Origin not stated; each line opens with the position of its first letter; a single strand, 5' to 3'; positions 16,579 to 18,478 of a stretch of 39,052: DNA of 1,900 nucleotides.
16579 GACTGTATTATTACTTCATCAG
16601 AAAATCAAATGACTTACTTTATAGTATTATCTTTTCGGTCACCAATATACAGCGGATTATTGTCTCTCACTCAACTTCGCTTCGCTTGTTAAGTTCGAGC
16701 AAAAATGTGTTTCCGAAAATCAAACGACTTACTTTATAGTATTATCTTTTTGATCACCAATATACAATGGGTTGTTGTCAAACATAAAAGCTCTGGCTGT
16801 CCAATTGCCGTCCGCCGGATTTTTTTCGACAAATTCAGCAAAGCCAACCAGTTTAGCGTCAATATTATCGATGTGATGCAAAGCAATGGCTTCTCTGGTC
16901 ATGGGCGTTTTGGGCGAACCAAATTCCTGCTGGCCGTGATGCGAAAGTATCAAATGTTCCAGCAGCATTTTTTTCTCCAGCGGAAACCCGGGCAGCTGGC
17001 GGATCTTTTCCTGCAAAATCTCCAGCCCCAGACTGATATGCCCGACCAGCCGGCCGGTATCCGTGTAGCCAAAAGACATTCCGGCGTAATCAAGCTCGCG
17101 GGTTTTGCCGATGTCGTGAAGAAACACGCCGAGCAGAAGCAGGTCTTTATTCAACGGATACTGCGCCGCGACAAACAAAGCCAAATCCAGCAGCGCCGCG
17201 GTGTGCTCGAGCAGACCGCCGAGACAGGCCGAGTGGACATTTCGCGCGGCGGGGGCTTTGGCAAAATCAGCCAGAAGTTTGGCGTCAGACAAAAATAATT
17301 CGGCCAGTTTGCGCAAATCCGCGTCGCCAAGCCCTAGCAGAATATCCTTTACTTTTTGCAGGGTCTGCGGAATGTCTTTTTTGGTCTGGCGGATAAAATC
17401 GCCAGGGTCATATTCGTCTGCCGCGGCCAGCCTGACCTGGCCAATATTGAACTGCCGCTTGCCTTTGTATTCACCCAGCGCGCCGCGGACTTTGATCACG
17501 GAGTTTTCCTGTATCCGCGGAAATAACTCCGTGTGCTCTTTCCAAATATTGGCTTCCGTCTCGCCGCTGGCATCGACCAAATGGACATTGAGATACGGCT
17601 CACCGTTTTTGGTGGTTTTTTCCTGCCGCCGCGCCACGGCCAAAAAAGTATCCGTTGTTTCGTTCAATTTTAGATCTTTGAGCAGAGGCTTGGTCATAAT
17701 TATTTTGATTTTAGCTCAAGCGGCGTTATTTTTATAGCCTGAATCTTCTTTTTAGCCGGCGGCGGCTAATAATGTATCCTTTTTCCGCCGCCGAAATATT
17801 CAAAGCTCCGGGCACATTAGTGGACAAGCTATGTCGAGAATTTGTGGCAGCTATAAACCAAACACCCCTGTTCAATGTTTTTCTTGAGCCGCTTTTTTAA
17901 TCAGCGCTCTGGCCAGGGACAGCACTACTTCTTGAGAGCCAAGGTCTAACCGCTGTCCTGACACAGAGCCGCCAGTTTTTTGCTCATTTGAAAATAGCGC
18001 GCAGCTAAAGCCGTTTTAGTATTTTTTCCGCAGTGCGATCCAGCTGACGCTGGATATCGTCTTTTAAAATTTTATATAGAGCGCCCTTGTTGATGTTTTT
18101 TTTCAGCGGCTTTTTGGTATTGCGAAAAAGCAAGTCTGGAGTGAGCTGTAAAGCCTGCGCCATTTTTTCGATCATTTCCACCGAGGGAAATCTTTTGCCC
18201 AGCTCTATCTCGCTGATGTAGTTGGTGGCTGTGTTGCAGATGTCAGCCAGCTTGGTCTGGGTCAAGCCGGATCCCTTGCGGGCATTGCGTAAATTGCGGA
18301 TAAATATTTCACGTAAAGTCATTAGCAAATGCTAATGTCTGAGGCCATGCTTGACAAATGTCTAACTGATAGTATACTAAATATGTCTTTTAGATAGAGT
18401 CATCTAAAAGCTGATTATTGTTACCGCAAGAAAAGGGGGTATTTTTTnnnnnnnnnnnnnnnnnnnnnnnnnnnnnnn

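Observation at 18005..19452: Stand-alone tail-fibre-like gene wired to its own divergent XRE regulator, with no prophage around it (module 1 of 2)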

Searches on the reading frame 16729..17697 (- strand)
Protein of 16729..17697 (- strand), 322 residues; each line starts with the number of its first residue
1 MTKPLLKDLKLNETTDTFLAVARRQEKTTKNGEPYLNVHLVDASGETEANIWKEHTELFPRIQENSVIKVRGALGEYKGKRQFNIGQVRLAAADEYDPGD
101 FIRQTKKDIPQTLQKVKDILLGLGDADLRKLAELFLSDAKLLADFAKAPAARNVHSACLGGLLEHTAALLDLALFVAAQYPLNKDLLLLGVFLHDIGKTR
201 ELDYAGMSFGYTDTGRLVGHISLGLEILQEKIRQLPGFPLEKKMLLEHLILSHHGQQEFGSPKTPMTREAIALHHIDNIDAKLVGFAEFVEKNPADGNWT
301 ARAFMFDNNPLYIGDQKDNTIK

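Call 57: search_protein_families(library=pfam, proteins=[window:16729-17697:-], max_evalue=0.001)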
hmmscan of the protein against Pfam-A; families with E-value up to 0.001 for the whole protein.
window:16729-17697:- (322 aa): 2 families
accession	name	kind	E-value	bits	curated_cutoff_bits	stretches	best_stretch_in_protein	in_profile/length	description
PF01966.28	HD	-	4.6e-13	49.9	22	1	163-281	2-115/116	HD domain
PF01336.31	tRNA_anti-codon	-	5.3e-07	29.9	27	1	25-89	11-73/75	OB-fold nucleic acid binding domain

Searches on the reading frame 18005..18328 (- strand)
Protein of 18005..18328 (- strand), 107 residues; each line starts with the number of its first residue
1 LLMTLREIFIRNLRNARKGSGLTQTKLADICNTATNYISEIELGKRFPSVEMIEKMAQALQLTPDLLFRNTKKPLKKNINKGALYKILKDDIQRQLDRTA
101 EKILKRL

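Call 3: search_protein_families(library=pfam, proteins=[window:18005-18328:-], max_evalue=1)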
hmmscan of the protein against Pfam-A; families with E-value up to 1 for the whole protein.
window:18005-18328:- (107 aa): 8 families
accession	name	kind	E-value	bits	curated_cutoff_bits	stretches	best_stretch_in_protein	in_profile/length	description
PF01381.28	HTH_3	-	4.2e-13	49.6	23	1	13-67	1-55/55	Helix-turn-helix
PF12844.13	HTH_19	-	9.2e-11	41.9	30.2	1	11-70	2-61/64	Helix-turn-helix domain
PF13560.12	HTH_31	-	3.1e-10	40.7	27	1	12-66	5-60/64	Helix-turn-helix domain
PF13413.12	HTH_25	-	0.0038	17.5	24.6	1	13-65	2-60/62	Helix-turn-helix domain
PF05276.19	SH3BP5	-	0.034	14.3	25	1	24-104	114-192/231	SH3 domain-binding protein 5 (SH3BP5)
PF13744.12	HTH_37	-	0.083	13.2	27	1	4-45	14-55/80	Helix-turn-helix domain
PF15731.11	MqsA_antitoxin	-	0.095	13.3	30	1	13-67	74-127/131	Antitoxin component of bacterial toxin-antitoxin system, MqsA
PF12010.13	DUF3502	-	0.18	12.7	24.4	0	24-61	13-49/69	Domain of unknown function (DUF3502)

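Call 4: search_protein_families(library=phrogs, proteins=[window:18005-18328:-], max_evalue=0.1)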
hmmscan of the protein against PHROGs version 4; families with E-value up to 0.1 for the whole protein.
window:18005-18328:- (107 aa): 30 families (the best 25 are shown)
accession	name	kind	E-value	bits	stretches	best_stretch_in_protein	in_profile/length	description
phrog_8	-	transcription regulation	9.4e-15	55.9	1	3-91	71-150/346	transcriptional regulator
phrog_2967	-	transcription regulation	5.2e-13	50.1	1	6-104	8-106/225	transcriptional regulator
phrog_3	-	transcription regulation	4.3e-12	47.5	1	3-87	83-167/430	transcriptional repressor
phrog_1373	-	transcription regulation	6.8e-12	46.7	1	11-80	66-135/166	transcriptional regulator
phrog_2439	-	transcription regulation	2.4e-10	40.9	1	11-79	10-78/367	transcriptional regulator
phrog_5823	-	transcription regulation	1.4e-09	38.6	1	11-76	9-75/404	transcriptional regulator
phrog_4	-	transcription regulation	3.5e-09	37.1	1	7-74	135-198/400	transcriptional repressor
phrog_7396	-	unknown function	4.4e-07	30.8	1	6-74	13-84/227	-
phrog_4836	-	transcription regulation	6.8e-07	30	1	9-95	76-156/194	CII-like regulator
phrog_7241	-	transcription regulation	2.4e-06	28.6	1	13-67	66-120/122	transcriptional regulator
phrog_2328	-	transcription regulation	7.3e-06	26.8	1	13-72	20-79/128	transcriptional repressor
phrog_2104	-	unknown function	7.9e-06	27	1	11-57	42-88/103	-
phrog_38027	-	transcription regulation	2.1e-05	25.6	1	12-70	72-130/143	transcriptional repressor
phrog_4031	-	unknown function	5e-05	22.9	1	9-73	519-584/626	-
phrog_9908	-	DNA, RNA and nucleotide metabolism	0.00013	22.2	1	11-63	16-68/282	DNA binding protein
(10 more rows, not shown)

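Call 5: search_protein_families(library=ncbifam, proteins=[window:18005-18328:-], max_evalue=1)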
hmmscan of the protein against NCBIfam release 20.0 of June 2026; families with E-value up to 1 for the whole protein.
window:18005-18328:- (107 aa): 22 families
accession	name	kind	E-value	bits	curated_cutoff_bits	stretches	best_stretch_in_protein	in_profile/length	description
NF041951.1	phage_RstR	subfamily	1.4e-12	47.8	80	1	10-84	4-78/108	RstR family transcriptional repressor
TIGR03070.1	couple_hipB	subfamily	2.6e-09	36.9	71.65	1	13-62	7-56/58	type II toxin-antitoxin system Y4mF family antitoxin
NF041677.1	trans_regClgR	equivalog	1.9e-07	31.1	170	1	2-76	2-76/113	transcriptional regulator ClgR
TIGR00270.2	TIGR00270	equivalog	1.6e-06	28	110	1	5-63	72-130/159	multiprotein bridging factor aMBF1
NF010465.0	PRK13890.1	equivalog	2.3e-06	27.7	96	1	7-71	4-68/121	conjugal transfer protein TrbA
NF006015.0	PRK08154.1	subfamily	3.2e-06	26.5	204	1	11-99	33-118/314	anaerobic benzoate catabolism transcriptional regulator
NF046032.1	TransRegSlrRBacil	equivalog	7.4e-05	22.9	250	1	13-68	6-62/149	HTH-type transcriptional regulator SlrR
NF007408.0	PRK09943.1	equivalog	0.00018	21.1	211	1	11-76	10-75/185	HTH-type transcriptional regulator PuuR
NF007257.0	PRK09706.1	subfamily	0.00022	21.1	101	1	9-73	6-71/135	transcriptional repressor DicA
NF041493.1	MobT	equivalog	0.00028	19.8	600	1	13-65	1-54/383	MobT family relaxase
TIGR03830.1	CxxCG_CxxCG_HTH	subfamily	0.0032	17.3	61.8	1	12-66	69-122/127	type II TA system antitoxin MqsA family protein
NF003055.0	PRK03975.1-2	equivalog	0.0048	16.7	122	1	5-83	10-77/140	putative transcriptional regulator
NF047948.1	male_kill_WMK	equivalog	0.0056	16.2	300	1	13-75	167-229/300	WO male-killing family protein Wmk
NF052239.1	antitox_spr1629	equivalog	0.01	14.9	335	1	11-81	5-75/377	spr1629 family repressor/antitoxin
TIGR00673.1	cynS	equivalog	0.014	15.4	113.3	1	13-80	13-80/150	cyanase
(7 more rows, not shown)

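Call 34: search_protein_families(library=pfam, alignment_id=A2, max_evalue=0.001)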
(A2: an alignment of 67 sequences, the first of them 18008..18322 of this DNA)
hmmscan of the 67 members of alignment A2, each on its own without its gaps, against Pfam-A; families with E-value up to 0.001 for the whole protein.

A. member 1, window:18008-18322:- (105 aa): 3 families
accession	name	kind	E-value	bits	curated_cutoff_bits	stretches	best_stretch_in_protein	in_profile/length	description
PF01381.28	HTH_3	-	3.9e-13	49.6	23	1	11-65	1-55/55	Helix-turn-helix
PF12844.13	HTH_19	-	8.8e-11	42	30.2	1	9-68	2-61/64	Helix-turn-helix domain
PF13560.12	HTH_31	-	3e-10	40.7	27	1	10-64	5-60/64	Helix-turn-helix domain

B. families by the number of members that match (of 67 scanned): 5 families
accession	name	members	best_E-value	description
PF01381.28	HTH_3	64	7.6e-15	Helix-turn-helix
PF13560.12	HTH_31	56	1.9e-12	Helix-turn-helix domain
PF12844.13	HTH_19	54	3.7e-11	Helix-turn-helix domain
PF13443.12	HTH_26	28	1.4e-09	Cro/C1-type HTH DNA-binding domain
PF13413.12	HTH_25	4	0.00011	Helix-turn-helix domain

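Call 42: search_protein_families(library=padloc, proteins=[window:18008-18322:-], max_evalue=0.01)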
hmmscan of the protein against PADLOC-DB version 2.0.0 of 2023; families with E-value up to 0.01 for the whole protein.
window:18008-18322:- (105 aa): 23 families
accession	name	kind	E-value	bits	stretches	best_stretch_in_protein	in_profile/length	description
PDLC02926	HTH_VI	-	3.2e-14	50.9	1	9-91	4-85/92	-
PDLC03665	Control_protein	-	1.4e-11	42.5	1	4-69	6-72/77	control protein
PDLC04142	capH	-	1.1e-10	40.4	1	6-94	6-91/103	capH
PDLC03954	RmrA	-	4.8e-10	36.9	1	8-83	12-84/380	-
PDLC03948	RmrA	-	2.3e-09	34.6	1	10-100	12-100/397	-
PDLC03947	RmrA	-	3.6e-09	33.9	1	6-76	11-81/383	-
PDLC03951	RmrA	-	2.6e-08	31.3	1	10-77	12-75/400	-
PDLC03666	Control_protein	-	3e-08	32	1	1-67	1-67/77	control protein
PDLC03949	RmrA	-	6.8e-08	29.8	1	10-75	6-71/363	-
PDLC03943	RmrA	-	1.9e-07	28.5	1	10-76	6-72/370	-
PDLC03952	RmrA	-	7.1e-07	26.4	1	8-73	24-88/395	-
PDLC03946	RmrA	-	3.3e-06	24.1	1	10-76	6-72/357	-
PDLC03944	RmrA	-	3.7e-06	24.2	1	8-71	8-71/384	-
PDLC03664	Control_protein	-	5.5e-06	24.8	1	8-66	15-73/74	control protein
PDLC03953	RmrA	-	6.9e-06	23.5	1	10-67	9-65/373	-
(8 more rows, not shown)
